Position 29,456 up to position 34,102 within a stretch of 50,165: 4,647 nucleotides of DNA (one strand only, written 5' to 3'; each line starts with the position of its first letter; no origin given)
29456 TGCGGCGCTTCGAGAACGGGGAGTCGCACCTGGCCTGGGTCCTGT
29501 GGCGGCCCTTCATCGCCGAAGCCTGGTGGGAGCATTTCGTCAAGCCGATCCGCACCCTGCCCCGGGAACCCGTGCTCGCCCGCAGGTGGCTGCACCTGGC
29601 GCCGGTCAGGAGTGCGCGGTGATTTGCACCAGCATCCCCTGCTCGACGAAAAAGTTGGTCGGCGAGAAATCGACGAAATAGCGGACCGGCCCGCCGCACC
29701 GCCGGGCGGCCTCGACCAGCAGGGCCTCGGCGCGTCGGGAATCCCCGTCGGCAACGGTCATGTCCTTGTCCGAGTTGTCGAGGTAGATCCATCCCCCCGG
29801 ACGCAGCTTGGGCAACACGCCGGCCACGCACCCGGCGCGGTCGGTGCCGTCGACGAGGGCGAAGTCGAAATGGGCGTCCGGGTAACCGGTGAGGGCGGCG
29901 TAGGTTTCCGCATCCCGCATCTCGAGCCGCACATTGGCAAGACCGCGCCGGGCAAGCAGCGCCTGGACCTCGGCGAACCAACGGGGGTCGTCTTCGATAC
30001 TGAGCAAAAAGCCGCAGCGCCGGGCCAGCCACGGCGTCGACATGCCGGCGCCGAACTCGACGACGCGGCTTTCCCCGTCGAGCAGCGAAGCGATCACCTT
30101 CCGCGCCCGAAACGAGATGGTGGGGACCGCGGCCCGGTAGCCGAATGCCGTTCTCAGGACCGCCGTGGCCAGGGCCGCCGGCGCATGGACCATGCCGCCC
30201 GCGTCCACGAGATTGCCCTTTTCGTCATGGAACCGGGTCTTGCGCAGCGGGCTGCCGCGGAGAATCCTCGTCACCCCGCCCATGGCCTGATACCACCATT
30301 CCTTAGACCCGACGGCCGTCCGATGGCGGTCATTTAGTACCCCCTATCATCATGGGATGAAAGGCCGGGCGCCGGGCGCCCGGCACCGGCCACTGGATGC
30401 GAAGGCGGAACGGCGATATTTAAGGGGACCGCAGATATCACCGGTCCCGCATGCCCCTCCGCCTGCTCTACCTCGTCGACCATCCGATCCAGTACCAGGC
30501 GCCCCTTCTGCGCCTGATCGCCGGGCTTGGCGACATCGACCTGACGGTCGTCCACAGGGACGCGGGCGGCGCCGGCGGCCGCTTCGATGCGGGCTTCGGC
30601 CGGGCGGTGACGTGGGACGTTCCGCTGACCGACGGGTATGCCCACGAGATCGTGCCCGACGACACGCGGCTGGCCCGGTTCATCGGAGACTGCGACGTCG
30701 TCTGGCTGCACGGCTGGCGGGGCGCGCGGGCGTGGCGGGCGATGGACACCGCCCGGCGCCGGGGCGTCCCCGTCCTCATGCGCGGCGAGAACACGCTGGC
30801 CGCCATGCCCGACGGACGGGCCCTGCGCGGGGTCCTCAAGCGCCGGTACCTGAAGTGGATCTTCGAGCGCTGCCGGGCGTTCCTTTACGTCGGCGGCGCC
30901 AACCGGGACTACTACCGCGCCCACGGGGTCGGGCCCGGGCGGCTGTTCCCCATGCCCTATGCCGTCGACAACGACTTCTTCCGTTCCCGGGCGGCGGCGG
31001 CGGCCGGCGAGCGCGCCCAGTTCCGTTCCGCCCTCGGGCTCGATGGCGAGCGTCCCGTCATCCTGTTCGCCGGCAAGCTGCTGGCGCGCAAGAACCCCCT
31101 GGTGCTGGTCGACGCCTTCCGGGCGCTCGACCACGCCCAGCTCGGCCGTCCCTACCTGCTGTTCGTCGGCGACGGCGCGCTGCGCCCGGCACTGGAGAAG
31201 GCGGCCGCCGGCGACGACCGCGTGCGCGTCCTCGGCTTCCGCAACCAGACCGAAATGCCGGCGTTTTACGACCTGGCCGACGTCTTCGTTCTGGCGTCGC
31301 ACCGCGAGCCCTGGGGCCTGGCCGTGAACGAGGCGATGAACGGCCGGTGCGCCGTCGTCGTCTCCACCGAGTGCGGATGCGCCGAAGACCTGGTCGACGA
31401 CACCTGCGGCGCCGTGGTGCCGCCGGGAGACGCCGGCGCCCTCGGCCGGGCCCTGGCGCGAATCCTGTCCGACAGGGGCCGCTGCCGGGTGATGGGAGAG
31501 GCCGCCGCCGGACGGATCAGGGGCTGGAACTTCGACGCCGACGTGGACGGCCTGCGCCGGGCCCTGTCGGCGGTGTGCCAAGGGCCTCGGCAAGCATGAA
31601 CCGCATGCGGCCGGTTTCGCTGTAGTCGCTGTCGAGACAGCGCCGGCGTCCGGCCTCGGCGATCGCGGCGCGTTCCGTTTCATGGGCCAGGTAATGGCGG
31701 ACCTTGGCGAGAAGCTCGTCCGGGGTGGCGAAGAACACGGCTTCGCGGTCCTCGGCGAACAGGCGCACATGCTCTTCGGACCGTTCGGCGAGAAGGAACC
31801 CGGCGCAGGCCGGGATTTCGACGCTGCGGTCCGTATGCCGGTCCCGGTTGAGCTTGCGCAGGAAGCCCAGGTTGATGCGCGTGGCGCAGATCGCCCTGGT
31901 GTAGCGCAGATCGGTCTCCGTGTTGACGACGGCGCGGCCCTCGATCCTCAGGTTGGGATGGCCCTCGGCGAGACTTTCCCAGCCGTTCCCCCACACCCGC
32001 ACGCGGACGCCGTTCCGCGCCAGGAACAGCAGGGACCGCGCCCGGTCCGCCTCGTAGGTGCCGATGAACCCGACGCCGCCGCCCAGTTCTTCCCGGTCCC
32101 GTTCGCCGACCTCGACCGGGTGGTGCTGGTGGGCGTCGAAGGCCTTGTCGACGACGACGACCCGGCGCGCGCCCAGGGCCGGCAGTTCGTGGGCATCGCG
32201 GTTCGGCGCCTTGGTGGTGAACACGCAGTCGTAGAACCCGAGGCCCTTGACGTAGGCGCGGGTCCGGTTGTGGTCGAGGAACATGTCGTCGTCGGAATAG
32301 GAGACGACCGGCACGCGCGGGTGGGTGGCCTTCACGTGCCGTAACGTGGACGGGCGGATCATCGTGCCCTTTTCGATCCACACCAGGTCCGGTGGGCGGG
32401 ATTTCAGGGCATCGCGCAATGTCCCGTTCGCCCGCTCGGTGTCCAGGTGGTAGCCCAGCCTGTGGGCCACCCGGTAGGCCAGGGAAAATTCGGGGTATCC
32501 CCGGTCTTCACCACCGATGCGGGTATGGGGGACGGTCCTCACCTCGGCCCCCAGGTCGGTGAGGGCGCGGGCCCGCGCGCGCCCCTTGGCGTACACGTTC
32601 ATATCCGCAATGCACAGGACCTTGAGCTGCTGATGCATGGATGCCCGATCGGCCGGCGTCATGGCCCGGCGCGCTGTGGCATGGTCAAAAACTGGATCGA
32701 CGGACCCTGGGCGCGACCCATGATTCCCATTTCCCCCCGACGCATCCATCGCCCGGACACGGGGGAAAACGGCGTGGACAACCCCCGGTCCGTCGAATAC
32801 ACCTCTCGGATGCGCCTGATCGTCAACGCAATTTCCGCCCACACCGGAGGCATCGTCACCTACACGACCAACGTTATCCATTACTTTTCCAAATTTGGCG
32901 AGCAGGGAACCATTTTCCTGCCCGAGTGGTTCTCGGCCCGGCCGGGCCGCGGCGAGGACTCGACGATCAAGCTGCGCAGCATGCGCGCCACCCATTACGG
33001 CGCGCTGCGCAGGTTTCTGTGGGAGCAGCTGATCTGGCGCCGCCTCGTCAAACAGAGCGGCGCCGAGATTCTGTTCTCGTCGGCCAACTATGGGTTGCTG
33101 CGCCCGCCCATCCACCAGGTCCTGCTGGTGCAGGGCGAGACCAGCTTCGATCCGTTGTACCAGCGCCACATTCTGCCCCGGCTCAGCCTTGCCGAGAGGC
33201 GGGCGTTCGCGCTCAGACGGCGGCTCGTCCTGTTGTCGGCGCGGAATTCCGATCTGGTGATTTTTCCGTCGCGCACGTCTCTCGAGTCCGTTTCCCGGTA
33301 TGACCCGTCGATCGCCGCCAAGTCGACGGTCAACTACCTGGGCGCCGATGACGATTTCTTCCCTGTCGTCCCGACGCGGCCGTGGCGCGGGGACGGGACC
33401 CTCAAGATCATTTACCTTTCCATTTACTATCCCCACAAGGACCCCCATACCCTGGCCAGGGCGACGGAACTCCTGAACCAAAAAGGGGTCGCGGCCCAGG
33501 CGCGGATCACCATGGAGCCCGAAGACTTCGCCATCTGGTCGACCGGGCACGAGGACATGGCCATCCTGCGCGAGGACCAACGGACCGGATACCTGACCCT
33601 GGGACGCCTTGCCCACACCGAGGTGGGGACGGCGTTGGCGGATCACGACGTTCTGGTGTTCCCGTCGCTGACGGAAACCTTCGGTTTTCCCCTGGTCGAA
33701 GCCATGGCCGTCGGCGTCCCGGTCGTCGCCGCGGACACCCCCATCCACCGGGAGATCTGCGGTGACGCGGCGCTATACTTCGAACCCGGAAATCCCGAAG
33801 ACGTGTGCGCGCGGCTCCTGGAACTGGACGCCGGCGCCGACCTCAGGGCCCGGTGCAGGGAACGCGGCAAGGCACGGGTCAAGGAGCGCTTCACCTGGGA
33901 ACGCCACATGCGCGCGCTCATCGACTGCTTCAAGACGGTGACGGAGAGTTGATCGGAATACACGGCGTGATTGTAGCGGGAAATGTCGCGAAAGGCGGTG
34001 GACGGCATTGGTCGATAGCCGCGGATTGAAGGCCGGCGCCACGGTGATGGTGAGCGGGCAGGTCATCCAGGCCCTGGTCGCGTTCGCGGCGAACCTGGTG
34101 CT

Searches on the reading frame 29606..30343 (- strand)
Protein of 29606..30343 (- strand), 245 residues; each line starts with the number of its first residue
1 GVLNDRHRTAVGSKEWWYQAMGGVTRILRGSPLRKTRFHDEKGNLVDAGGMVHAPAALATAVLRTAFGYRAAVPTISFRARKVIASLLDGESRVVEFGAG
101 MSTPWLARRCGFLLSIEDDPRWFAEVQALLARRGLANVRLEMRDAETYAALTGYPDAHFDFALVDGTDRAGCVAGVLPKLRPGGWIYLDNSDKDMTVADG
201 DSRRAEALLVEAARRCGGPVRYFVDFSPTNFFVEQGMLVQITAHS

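Call 12: search_protein_families(library=pfam, max_evalue=0.00001, proteins=[window:29606-30343:-])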
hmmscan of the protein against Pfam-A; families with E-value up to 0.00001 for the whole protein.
window:29606-30343:- (245 aa): 1 family
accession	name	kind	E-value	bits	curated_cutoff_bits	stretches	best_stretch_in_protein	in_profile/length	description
PF13578.12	Methyltransf_24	-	8.3e-07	30.3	26.3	1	95-190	1-104/105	Methyltransferase domain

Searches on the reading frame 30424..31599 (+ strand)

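Call 12: search_protein_families(library=pfam, max_evalue=0.00001, proteins=[window:30424-31599:+])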
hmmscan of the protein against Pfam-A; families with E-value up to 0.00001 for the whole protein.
window:30424-31599:+ (391 aa): 3 families
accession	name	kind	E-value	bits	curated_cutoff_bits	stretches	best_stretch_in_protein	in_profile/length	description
PF00534.26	Glycos_transf_1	-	1e-29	103.7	26.4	1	198-362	3-170/172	Glycosyl transferases group 1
PF13692.12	Glyco_trans_1_4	-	1.9e-25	90.2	27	1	210-350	1-142/142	Glycosyl transferases group 1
PF13439.12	Glyco_transf_4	-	9.6e-06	26.2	28.5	0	40-183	22-168/170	Glycosyltransferase Family 4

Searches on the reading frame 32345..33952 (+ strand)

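Call 12: search_protein_families(library=pfam, max_evalue=0.00001, proteins=[window:32345-33952:+])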
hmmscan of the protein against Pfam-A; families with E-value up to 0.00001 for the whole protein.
window:32345-33952:+ (535 aa): 4 families
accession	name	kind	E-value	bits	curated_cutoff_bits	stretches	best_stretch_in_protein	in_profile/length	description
PF00534.26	Glycos_transf_1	-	1.9e-17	63.8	26.4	1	416-510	75-171/172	Glycosyl transferases group 1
PF13692.12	Glyco_trans_1_4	-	9.4e-16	58.8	27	1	394-494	33-139/142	Glycosyl transferases group 1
PF13524.12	Glyco_trans_1_2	-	5.5e-08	33.3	25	1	394-526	16-143/144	Glycosyl transferase-like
PF13439.12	Glyco_transf_4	-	2.2e-06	28.3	28.5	1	168-337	2-169/170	Glycosyltransferase Family 4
